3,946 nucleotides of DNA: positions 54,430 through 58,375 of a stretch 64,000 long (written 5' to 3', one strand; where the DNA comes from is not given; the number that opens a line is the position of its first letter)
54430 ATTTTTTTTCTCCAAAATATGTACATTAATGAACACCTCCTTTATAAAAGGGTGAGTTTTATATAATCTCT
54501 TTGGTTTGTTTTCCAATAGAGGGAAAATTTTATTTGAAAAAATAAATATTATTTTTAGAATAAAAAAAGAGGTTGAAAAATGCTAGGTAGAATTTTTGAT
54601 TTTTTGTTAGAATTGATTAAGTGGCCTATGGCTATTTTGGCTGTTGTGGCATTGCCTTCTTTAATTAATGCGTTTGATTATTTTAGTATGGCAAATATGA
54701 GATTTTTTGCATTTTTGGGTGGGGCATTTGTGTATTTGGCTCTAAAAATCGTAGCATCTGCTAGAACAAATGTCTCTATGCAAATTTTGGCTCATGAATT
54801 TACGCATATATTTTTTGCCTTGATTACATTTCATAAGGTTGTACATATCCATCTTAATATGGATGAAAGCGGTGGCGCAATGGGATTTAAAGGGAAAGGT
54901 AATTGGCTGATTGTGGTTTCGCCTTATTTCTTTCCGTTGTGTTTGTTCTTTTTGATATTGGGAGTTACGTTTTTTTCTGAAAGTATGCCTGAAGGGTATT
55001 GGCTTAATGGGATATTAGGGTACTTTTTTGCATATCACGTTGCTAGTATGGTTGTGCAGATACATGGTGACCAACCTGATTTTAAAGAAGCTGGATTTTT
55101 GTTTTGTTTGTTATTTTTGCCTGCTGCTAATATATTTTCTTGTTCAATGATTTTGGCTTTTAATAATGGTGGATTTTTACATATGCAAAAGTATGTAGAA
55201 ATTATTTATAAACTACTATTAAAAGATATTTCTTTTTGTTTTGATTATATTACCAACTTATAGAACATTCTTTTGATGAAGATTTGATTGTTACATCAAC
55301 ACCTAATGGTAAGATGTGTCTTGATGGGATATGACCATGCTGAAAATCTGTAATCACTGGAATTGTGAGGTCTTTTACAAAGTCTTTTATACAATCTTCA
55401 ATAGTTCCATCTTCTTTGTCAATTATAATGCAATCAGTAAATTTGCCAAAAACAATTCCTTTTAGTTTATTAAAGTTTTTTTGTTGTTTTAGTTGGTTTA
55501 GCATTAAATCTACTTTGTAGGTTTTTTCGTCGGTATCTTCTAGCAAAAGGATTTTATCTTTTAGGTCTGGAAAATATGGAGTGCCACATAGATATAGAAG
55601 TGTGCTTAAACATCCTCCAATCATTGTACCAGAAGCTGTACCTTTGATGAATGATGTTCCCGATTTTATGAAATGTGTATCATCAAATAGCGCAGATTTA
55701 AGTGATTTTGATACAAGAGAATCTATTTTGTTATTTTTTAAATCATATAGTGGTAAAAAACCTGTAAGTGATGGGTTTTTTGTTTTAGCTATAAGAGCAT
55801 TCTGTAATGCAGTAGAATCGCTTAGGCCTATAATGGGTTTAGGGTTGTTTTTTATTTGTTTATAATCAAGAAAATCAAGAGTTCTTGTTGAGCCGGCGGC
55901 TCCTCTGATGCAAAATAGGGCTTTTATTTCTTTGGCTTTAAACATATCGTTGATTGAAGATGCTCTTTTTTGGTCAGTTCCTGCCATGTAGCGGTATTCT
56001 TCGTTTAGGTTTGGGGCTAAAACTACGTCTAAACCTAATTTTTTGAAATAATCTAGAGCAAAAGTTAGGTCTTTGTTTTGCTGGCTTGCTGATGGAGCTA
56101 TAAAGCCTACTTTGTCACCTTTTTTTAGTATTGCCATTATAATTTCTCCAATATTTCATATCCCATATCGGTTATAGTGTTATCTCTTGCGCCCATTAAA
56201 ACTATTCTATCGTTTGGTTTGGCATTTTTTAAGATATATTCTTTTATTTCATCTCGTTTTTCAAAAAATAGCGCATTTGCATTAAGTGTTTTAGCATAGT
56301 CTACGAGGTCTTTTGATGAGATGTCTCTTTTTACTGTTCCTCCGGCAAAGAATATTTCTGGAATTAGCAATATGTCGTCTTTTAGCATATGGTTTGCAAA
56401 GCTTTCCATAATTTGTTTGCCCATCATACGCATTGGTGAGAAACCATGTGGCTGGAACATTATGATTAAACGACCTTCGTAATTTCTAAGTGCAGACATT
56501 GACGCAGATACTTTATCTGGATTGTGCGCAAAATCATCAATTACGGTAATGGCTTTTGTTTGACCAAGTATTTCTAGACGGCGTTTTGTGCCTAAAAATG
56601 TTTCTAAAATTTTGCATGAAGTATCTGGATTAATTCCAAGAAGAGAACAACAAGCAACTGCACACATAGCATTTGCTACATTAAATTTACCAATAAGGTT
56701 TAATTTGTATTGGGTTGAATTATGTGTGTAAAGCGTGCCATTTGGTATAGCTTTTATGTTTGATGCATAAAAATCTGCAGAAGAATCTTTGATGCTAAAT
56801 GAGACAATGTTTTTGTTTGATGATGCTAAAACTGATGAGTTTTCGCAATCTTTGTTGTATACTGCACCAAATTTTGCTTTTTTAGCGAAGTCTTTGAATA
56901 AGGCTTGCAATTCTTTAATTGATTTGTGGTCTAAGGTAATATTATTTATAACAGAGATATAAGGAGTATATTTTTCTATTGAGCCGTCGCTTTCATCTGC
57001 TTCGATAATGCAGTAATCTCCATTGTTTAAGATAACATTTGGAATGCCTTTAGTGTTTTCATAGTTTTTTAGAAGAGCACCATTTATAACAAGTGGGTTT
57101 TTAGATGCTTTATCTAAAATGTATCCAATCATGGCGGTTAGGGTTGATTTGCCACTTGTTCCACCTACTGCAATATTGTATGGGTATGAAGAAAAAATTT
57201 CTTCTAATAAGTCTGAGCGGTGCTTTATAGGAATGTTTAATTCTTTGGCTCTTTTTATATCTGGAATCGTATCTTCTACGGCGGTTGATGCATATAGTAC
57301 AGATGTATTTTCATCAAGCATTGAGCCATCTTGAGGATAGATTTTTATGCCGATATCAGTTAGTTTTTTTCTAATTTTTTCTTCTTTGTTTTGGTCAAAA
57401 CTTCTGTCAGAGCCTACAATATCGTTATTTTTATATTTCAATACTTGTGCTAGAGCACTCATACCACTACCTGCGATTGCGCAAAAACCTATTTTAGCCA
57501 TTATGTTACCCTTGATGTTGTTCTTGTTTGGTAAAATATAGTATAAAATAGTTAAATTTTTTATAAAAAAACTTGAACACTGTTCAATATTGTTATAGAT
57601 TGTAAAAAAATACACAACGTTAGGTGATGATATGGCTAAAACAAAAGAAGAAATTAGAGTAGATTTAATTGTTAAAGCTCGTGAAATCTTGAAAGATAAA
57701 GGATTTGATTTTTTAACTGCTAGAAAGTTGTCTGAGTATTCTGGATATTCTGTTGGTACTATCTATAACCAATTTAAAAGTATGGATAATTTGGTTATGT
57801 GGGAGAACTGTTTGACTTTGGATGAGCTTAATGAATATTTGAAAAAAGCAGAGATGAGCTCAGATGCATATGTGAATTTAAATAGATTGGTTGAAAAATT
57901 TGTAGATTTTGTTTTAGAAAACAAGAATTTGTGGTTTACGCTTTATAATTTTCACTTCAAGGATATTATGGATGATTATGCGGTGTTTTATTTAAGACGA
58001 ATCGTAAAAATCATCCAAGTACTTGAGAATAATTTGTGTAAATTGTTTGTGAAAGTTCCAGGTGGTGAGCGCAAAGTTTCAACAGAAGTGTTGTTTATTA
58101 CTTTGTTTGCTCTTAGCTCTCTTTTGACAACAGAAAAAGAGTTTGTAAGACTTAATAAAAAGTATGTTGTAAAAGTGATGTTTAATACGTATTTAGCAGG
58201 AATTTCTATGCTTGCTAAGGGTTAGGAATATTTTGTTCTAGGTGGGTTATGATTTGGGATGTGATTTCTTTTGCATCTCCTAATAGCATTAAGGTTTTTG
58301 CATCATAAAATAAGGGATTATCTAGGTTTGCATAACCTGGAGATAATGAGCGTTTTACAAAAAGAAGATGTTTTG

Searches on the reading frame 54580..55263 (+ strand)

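Call 17: search_protein_families(library=ncbifam, proteins=[window:54580-55263:+], max_evalue=0.001)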
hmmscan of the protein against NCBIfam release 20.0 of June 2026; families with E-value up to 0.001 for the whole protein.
window:54580-55263:+ (227 aa): 0 families

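Call 68: search_protein_families(library=pfam, proteins=[window:54580-55263:+], max_evalue=0.1)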
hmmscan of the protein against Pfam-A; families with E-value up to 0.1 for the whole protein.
window:54580-55263:+ (227 aa): 1 family
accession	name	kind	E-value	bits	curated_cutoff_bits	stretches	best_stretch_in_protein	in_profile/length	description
PF13398.12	Peptidase_M50B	-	1e-06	29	26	1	63-134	19-92/201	Peptidase M50B-like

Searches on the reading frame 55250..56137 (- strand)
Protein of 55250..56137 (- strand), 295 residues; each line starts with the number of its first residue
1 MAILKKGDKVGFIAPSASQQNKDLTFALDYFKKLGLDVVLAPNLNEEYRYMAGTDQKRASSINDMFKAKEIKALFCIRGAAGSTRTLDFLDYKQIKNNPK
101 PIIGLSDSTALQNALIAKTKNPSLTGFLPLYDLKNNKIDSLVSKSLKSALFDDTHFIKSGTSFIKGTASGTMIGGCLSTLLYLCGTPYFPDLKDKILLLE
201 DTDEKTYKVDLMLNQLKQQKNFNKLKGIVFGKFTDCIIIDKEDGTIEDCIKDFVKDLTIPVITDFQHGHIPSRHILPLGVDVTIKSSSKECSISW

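Call 17: search_protein_families(library=ncbifam, proteins=[window:55250-56137:-], max_evalue=0.001)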
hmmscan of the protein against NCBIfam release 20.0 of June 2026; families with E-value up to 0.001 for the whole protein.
window:55250-56137:- (295 aa): 1 family
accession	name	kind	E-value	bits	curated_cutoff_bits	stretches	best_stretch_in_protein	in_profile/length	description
NF008424.0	PRK11253.1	equivalog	3.7e-45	154.3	378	1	9-290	6-295/308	muramoyltetrapeptide carboxypeptidase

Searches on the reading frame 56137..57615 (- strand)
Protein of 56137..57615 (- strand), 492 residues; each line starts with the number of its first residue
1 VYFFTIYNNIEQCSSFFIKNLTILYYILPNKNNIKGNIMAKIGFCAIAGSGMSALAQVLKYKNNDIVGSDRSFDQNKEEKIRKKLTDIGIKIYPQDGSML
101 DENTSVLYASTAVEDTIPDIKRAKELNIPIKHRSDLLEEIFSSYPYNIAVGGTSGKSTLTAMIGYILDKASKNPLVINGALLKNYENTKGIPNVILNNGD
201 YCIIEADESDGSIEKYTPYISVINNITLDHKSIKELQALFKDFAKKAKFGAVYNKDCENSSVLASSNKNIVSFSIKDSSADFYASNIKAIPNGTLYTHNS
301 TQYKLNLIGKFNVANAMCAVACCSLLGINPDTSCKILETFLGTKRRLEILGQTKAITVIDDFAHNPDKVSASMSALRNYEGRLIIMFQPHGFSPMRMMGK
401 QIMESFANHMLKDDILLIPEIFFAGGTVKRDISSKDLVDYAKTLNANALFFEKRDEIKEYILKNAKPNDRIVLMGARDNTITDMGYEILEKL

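Call 17: search_protein_families(library=ncbifam, proteins=[window:56137-57615:-], max_evalue=0.001)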
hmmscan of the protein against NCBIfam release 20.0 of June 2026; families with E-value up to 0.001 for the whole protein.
window:56137-57615:- (492 aa): 27 families (the best 25 are shown)
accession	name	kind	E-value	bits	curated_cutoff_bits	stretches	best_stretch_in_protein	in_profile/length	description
TIGR01082.1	murC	equivalog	1.5e-87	294.6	335.1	1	42-481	2-443/449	UDP-N-acetylmuramate--L-alanine ligase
NF011171.0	PRK14573.1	equivalog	9.2e-53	179.2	1015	1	43-478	8-436/809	bifunctional UDP-N-acetylmuramate--L-alanine ligase/D-alanine--D-alanine ligase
TIGR01081.1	mpl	equivalog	1.8e-40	139.3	388.7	1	43-475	3-432/448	UDP-N-acetylmuramate:L-alanyl-gamma-D-glutamyl-meso-diaminopimelate ligase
NF053645.1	pMurC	equivalog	2.5e-26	92.4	560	2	274-385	280-394/492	pseudomurein biosynthesis peptide ligase pMurC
NF001126.0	PRK00139.1-4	equivalog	7.9e-26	90.6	373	1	95-387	47-374/486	UDP-N-acetylmuramoyl-L-alanyl-D-glutamate--2,6-diaminopimelate ligase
TIGR01085.1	murE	subfamily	1.3e-22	80.4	257.3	1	237-479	205-449/472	UDP-N-acetylmuramyl-tripeptide synthetase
TIGR01087.1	murD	equivalog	4.9e-22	78.6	211.95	1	48-381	8-340/441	UDP-N-acetylmuramoyl-L-alanine--D-glutamate ligase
NF053648.1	pMurE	equivalog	4.8e-21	75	600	1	217-477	189-452/464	pseudomurein biosynthesis peptide ligase pMurE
NF001124.0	PRK00139.1-2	equivalog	3.1e-20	72.4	476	1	239-387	228-383/500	UDP-N-acetylmuramoyl-L-alanyl-D-glutamate--2,6-diaminopimelate ligase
TIGR01143.1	murF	subfamily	3.7e-19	69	288.6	1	147-479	76-409/418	UDP-N-acetylmuramoyl-tripeptide--D-alanyl-D-alanine ligase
NF008896.0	PRK11929.1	equivalog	3.3e-18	64.9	1023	1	148-382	607-862/965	bifunctional UDP-N-acetylmuramoyl-L-alanyl-D-glutamate--2,6-diaminopimelate ligase MurE/UDP-N-acetylmuramoyl-tripeptide--D-alanyl-D-alanine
NF010628.0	PRK14022.1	equivalog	6.6e-16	58.1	536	1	220-386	203-371/483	UDP-N-acetylmuramoyl-L-alanyl-D-glutamate--L-lysine ligase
NF053646.1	pMurD1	equivalog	7.4e-15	54.5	610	1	207-477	199-442/465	pseudomurein biosynthesis peptide ligase pMurD1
NF001123.0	PRK00139.1-1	equivalog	7.1e-14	51.3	586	1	232-475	215-463/493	UDP-N-acetylmuramoyl-L-alanyl-D-glutamate--2,6-diaminopimelate ligase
NF053647.1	pMurD2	equivalog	1.1e-12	47.7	550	1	294-483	227-400/405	pseudomurein biosynthesis peptide ligase pMurD2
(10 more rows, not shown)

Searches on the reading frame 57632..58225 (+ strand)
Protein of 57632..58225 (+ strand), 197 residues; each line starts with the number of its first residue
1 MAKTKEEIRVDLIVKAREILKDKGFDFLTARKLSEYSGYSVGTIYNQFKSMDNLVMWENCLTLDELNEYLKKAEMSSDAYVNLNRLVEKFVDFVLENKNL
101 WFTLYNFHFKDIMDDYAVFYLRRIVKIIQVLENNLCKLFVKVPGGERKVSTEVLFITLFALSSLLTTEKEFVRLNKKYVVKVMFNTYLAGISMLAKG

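Call 17: search_protein_families(library=ncbifam, proteins=[window:57632-58225:+], max_evalue=0.001)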
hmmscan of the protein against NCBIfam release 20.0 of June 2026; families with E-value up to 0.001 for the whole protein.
window:57632-58225:+ (197 aa): 1 family
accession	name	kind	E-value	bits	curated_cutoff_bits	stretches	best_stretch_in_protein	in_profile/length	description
NF050111.1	TransRegSACE7040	equivalog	0.00017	21.6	250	1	9-100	3-95/186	SACE_7040 family transcriptional regulator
